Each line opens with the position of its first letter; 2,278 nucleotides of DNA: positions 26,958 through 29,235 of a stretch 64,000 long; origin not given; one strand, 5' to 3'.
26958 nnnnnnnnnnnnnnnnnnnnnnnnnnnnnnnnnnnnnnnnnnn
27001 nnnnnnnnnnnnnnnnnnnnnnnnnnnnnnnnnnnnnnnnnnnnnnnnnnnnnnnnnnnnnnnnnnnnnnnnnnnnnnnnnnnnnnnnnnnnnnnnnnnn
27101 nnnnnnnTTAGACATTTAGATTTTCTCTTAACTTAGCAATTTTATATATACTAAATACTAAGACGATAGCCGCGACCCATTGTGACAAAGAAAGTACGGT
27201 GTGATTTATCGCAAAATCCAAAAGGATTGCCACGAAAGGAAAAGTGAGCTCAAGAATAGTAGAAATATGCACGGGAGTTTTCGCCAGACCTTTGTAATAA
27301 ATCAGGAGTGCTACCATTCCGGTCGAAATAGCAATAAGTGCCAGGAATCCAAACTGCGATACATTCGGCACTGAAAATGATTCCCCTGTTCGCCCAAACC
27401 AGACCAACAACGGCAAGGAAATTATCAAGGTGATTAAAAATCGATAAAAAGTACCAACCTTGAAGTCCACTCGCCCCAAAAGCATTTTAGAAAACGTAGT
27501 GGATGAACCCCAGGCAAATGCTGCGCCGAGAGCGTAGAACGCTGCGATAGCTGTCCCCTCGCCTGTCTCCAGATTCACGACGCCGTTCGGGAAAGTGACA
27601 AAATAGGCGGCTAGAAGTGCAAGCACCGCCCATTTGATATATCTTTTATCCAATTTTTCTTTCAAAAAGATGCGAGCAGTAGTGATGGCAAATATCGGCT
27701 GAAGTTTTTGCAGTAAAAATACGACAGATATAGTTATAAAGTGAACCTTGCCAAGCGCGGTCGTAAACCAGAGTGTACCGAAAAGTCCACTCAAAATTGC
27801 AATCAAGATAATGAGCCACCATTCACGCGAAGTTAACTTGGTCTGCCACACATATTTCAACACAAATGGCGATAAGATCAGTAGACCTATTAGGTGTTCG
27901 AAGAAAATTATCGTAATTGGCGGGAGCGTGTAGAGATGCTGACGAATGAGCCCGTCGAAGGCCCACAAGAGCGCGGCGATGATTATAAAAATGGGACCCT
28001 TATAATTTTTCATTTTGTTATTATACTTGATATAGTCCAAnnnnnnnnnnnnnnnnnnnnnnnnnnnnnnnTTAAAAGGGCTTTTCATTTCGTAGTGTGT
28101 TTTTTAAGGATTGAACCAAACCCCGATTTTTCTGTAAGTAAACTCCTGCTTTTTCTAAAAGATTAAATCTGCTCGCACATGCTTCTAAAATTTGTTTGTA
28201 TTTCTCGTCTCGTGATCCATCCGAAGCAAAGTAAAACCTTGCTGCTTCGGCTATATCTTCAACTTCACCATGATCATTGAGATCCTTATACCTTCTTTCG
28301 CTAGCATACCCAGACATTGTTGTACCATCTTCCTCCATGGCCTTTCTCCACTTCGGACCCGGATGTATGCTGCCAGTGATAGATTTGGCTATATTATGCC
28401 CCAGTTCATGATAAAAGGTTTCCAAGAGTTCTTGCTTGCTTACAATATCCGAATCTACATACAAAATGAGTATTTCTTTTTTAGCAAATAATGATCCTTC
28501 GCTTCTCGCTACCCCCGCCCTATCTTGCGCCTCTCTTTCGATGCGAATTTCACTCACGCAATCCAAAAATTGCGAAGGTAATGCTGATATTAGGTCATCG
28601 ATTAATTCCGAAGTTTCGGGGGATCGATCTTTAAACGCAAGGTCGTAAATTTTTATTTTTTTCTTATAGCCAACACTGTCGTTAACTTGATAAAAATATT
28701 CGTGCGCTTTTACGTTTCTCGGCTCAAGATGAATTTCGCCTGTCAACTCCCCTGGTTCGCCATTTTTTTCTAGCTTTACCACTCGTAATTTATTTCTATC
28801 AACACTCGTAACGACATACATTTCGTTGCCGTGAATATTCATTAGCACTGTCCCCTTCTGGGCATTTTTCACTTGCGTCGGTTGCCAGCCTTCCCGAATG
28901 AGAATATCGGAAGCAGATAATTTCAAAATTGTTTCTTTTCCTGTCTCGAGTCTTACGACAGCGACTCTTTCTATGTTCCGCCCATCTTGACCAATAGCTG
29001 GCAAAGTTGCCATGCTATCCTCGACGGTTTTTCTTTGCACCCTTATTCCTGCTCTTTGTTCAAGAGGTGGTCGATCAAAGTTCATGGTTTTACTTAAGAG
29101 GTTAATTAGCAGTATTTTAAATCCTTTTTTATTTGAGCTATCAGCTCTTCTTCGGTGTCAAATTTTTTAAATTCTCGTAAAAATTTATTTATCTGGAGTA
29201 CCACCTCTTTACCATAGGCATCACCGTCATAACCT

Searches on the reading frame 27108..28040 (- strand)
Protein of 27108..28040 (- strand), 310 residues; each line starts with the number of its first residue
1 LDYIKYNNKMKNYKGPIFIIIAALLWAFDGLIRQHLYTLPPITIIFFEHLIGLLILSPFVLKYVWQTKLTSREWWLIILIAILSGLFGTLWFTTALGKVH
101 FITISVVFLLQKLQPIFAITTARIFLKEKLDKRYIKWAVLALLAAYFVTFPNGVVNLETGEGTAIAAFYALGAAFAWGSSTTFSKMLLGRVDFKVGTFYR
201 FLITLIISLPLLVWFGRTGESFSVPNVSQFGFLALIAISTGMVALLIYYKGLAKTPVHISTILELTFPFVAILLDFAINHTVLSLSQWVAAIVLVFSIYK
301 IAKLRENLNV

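Call 4: search_protein_families(library=pfam, proteins=[window:27108-28040:-], max_evalue=1)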
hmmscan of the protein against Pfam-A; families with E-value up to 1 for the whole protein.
window:27108-28040:- (310 aa): 1 family
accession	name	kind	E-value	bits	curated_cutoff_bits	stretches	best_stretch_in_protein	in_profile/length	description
PF00892.27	EamA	-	2.1e-34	119.1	28.2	2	165-299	2-131/135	EamA-like transporter family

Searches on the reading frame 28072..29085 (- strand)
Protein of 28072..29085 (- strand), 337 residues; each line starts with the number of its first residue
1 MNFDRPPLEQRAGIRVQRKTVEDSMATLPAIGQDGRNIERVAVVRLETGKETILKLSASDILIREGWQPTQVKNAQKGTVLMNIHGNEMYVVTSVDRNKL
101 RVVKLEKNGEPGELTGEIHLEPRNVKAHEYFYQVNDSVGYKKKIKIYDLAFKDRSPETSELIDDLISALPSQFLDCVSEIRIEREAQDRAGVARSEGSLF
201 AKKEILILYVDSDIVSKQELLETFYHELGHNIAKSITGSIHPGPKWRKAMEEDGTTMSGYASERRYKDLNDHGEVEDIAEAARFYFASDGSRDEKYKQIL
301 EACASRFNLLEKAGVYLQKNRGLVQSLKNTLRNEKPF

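Call 4: search_protein_families(library=pfam, proteins=[window:28072-29085:-], max_evalue=1)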
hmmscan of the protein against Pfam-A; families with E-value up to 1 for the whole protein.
window:28072-29085:- (337 aa): 5 families
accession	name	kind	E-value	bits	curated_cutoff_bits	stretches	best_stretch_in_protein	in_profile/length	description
PF10263.15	SprT-like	-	0.002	18.4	25.6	1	186-259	29-101/108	SprT-like family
PF00535.33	Glycos_transf_2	-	0.0073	16.7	23.3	1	180-241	55-116/168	Glycosyl transferase family 2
PF07737.17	ATLF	-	0.016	15.3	27.4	1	220-293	112-177/193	Anthrax toxin lethal factor, N- and C-terminal domain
PF13582.12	Reprolysin_3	-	0.12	13.3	22.4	1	187-233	75-119/123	Metallo-peptidase family M12B Reprolysin-like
PF13398.12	Peptidase_M50B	-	0.14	12.2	26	1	206-238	8-40/201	Peptidase M50B-like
